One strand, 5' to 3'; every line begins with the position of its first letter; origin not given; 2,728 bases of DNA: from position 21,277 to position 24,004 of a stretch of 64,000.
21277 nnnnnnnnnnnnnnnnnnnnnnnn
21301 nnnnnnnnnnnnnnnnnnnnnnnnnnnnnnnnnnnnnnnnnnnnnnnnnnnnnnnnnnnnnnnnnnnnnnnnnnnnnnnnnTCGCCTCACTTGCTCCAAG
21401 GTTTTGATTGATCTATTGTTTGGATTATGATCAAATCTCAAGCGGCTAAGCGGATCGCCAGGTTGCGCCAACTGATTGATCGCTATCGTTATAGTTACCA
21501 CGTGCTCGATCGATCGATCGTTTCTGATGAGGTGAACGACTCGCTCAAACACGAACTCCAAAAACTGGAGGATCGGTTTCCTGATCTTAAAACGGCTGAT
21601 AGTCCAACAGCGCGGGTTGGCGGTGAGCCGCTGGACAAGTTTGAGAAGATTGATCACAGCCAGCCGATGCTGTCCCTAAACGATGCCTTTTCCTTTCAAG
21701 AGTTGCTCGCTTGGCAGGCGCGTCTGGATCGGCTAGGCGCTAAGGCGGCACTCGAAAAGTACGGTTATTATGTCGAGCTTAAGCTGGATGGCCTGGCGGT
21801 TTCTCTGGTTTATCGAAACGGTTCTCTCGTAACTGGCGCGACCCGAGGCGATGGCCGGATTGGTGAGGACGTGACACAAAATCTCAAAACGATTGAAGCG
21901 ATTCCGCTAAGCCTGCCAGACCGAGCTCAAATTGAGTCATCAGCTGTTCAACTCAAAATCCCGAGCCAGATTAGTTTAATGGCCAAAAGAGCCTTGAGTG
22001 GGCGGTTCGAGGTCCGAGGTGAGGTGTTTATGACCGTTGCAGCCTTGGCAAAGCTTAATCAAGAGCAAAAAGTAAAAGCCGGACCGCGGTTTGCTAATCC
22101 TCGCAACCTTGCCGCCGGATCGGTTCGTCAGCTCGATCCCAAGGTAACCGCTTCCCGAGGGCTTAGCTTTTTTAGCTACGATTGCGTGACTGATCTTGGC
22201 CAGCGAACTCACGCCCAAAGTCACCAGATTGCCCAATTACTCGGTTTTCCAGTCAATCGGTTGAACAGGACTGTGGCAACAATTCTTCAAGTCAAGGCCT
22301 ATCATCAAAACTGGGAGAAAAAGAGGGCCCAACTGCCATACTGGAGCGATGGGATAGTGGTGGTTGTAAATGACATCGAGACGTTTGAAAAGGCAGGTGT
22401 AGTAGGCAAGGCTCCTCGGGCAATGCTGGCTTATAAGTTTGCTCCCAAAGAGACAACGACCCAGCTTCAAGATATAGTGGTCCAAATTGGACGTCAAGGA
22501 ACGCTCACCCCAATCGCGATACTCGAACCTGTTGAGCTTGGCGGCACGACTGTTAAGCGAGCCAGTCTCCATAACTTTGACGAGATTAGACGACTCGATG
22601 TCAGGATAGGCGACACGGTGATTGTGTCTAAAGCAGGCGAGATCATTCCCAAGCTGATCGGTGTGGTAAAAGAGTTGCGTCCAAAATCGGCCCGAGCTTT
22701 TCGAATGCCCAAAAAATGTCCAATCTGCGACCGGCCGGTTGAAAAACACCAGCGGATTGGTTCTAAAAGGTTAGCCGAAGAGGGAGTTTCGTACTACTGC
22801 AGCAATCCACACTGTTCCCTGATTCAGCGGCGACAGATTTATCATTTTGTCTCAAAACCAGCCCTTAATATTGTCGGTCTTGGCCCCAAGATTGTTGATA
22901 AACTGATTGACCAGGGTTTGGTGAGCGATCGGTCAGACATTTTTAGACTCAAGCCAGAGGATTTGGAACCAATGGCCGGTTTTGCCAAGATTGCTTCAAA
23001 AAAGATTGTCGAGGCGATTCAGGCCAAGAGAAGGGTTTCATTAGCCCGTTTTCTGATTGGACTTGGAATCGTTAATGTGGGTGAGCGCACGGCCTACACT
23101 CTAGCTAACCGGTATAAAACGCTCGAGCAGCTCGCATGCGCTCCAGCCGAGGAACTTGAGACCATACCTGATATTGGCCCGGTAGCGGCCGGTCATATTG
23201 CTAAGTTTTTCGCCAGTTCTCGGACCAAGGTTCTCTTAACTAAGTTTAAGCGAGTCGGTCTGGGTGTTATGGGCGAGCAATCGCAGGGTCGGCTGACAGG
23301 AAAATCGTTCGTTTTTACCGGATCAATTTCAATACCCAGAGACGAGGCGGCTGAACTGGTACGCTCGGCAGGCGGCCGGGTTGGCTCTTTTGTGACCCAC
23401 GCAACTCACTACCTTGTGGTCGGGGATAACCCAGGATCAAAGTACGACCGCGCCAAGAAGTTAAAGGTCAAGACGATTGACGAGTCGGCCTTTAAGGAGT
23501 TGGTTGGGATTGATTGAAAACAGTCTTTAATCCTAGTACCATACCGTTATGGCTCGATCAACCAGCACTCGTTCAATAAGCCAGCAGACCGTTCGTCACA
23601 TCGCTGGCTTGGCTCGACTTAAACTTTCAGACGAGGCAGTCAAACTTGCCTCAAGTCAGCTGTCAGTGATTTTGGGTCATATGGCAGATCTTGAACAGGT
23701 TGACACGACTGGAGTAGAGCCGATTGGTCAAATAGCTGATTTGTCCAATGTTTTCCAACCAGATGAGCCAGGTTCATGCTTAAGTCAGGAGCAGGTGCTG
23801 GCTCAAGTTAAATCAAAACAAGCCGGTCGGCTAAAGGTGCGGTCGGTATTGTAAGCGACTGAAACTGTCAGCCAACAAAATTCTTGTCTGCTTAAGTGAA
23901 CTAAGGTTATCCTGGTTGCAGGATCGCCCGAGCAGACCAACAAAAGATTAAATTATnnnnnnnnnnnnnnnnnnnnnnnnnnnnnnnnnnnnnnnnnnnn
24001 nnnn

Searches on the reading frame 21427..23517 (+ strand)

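Call 7: search_protein_families(library=pfam, proteins=[window:21427-23517:+], max_evalue=0.001)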
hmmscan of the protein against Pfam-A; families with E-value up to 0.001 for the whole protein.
window:21427-23517:+ (696 aa): 6 families
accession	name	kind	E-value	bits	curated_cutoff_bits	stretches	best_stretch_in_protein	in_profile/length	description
PF01653.23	DNA_ligase_aden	-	1.9e-75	254.1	27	2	178-340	89-252/253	NAD-dependent DNA ligase adenylation domain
PF03120.22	DNA_ligase_OB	-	6.8e-34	116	32.9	1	344-421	1-78/79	NAD-dependent DNA ligase OB-fold domain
PF12826.13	HHH_2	-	2e-17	63.5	27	1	541-601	1-61/64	Helix-hairpin-helix motif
PF00533.33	BRCT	-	1.8e-12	47.7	21.3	1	622-692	5-77/78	BRCA1 C Terminus (BRCT) domain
PF14520.12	HHH_5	-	1.6e-09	38.5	27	0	550-589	9-49/57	Helix-hairpin-helix domain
PF22745.1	Nlig-Ia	-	0.00013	23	27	1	7-54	3-50/92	DNA ligase-like, N-terminal NAD+-binding domain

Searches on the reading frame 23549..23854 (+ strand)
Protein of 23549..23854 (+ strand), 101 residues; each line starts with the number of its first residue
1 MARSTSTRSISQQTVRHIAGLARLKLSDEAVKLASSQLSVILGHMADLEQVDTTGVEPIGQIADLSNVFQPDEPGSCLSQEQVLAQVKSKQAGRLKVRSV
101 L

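Call 7: search_protein_families(library=pfam, proteins=[window:23549-23854:+], max_evalue=0.001)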
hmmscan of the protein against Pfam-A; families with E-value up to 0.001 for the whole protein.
window:23549-23854:+ (101 aa): 1 family
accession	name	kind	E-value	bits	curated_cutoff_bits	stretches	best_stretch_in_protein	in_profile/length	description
PF02686.20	GatC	-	5.5e-14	52.5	23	1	26-97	1-66/66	Glu-tRNAGln amidotransferase C subunit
